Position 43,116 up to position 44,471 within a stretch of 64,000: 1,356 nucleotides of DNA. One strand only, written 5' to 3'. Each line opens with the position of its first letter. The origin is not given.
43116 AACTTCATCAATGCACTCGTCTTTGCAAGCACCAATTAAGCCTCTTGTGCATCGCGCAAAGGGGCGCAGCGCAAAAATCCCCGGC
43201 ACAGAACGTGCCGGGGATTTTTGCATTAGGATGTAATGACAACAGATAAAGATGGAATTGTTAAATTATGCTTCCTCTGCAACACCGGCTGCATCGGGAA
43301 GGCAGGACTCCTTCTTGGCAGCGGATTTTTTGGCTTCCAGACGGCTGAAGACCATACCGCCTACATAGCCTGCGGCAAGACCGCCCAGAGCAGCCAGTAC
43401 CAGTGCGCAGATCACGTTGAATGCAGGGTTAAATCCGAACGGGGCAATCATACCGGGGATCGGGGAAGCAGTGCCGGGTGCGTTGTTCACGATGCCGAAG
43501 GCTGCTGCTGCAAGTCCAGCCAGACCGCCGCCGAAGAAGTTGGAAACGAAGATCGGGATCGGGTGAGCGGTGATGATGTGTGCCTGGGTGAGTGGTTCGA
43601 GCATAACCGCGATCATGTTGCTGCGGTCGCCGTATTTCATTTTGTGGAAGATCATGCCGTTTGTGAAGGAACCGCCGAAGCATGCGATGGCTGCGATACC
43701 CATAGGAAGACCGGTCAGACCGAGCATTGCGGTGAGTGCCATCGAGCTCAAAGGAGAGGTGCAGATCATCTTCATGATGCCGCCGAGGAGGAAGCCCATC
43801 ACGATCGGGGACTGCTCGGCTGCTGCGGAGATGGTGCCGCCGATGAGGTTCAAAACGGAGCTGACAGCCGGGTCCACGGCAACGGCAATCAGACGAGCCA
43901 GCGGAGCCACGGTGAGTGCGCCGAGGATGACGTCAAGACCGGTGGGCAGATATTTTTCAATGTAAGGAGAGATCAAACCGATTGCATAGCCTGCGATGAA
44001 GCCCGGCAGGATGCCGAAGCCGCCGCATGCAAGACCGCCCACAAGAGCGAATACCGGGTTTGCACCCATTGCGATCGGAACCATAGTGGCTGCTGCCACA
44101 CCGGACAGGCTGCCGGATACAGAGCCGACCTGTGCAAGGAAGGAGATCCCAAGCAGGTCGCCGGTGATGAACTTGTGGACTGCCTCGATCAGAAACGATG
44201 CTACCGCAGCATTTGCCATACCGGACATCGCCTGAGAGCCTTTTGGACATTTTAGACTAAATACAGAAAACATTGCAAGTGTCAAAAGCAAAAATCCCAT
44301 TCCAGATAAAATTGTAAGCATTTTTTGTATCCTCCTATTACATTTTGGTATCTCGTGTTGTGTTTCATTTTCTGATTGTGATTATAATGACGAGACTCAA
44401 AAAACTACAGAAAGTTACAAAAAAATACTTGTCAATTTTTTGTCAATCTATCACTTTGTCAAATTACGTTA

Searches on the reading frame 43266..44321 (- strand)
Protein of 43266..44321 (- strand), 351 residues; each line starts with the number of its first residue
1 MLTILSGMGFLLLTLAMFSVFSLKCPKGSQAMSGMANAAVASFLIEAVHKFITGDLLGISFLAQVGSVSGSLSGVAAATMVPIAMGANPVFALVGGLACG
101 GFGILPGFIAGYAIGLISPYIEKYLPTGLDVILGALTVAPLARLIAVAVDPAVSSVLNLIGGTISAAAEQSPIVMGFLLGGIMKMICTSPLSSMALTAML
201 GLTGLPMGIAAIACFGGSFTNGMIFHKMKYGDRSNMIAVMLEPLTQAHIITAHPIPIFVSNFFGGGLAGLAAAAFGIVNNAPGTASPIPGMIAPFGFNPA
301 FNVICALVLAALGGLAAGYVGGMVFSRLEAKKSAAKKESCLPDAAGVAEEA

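Call 23: search_protein_families(library=pfam, proteins=[window:43266-44321:-], max_evalue=0.001)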
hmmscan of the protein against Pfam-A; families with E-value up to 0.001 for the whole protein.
window:43266-44321:- (351 aa): 1 family
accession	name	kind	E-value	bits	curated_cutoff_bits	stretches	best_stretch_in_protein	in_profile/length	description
PF13303.11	PTS_EIIC_2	-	8.2e-62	209.6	28.9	1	30-332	2-321/327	Phosphotransferase system, EIIC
